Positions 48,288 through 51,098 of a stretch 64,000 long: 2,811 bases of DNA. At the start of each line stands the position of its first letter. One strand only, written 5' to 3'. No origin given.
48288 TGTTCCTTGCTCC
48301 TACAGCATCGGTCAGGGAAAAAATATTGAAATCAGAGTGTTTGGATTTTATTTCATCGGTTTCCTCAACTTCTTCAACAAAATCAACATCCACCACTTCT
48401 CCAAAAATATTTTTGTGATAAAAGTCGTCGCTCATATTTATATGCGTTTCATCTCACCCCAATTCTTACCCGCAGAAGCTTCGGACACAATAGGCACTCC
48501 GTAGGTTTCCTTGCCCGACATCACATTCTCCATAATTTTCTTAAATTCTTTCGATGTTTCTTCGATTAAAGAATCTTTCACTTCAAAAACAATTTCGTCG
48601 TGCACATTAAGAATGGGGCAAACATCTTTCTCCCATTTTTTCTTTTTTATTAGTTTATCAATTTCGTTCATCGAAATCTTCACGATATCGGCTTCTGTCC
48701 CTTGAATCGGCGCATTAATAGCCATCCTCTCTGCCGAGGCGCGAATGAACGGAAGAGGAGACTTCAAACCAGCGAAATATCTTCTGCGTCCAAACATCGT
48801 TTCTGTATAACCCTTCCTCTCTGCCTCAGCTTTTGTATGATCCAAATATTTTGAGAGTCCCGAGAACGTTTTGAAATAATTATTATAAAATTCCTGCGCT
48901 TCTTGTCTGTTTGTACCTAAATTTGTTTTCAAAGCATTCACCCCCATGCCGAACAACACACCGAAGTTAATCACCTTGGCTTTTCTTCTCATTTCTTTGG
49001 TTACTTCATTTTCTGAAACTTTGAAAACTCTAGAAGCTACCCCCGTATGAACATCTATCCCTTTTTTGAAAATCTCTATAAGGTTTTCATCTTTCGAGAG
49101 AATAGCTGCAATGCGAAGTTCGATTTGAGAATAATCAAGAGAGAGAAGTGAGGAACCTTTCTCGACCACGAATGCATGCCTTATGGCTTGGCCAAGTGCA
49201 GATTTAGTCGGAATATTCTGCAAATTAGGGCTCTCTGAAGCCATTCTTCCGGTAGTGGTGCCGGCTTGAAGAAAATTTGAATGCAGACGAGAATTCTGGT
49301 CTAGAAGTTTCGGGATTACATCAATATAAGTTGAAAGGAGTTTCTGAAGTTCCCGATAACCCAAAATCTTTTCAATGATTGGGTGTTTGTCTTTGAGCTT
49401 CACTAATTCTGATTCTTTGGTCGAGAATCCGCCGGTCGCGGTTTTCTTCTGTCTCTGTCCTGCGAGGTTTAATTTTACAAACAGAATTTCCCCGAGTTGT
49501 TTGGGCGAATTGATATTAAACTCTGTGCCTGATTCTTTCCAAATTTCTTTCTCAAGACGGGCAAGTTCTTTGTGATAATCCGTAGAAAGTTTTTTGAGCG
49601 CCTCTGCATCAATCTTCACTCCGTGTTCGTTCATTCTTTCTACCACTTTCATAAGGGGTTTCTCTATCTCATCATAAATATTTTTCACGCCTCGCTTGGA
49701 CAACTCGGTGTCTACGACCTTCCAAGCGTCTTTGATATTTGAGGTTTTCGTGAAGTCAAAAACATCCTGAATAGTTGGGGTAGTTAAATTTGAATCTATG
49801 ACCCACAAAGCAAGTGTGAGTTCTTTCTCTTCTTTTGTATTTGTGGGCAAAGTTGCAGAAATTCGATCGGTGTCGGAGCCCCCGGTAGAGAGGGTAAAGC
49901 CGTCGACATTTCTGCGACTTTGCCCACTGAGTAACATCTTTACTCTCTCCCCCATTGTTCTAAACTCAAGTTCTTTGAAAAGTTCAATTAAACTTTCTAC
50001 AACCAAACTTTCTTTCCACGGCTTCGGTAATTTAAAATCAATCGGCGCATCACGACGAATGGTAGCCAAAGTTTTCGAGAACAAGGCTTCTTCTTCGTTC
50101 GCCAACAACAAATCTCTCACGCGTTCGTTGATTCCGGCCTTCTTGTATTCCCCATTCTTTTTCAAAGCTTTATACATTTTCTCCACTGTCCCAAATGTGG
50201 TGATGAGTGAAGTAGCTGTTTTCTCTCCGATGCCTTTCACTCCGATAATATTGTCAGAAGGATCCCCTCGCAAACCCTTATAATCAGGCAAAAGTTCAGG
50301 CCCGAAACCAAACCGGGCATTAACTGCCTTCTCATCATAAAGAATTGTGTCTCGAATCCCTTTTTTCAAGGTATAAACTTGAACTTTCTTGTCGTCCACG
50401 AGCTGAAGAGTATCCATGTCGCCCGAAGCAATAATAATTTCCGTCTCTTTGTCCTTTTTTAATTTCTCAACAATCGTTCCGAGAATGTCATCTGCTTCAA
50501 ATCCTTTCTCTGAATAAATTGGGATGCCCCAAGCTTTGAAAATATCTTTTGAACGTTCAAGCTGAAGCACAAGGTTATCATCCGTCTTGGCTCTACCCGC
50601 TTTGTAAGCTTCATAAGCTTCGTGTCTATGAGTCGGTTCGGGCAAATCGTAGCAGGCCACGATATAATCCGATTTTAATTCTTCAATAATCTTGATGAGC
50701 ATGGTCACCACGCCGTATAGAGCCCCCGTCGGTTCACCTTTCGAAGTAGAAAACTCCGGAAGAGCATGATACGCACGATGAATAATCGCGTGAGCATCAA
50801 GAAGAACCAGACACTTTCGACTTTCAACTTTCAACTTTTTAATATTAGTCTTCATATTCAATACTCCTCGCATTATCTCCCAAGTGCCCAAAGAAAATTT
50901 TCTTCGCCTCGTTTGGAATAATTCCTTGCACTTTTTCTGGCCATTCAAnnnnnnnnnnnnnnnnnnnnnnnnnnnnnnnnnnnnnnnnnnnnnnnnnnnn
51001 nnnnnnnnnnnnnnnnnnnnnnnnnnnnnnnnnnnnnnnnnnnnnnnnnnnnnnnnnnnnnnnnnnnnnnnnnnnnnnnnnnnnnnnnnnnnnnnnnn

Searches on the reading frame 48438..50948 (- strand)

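Call 51: search_protein_families(library=pfam, proteins=[window:48438-50948:-], max_evalue=0.00001)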
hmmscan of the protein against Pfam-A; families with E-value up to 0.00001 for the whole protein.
window:48438-50948:- (836 aa): 3 families
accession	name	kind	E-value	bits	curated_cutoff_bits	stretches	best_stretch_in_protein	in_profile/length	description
PF00476.26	DNA_pol_A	-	5.3e-136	454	34.3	1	449-832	2-381/381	DNA polymerase family A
PF02739.22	5_3_exonuc_N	-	2e-49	167.9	34.3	1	47-214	2-164/164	5'-3' exonuclease, N-terminal resolvase-like domain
PF01367.25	5_3_exonuc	-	2e-25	89.6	40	1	217-308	3-87/97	5'-3' exonuclease, C-terminal SAM fold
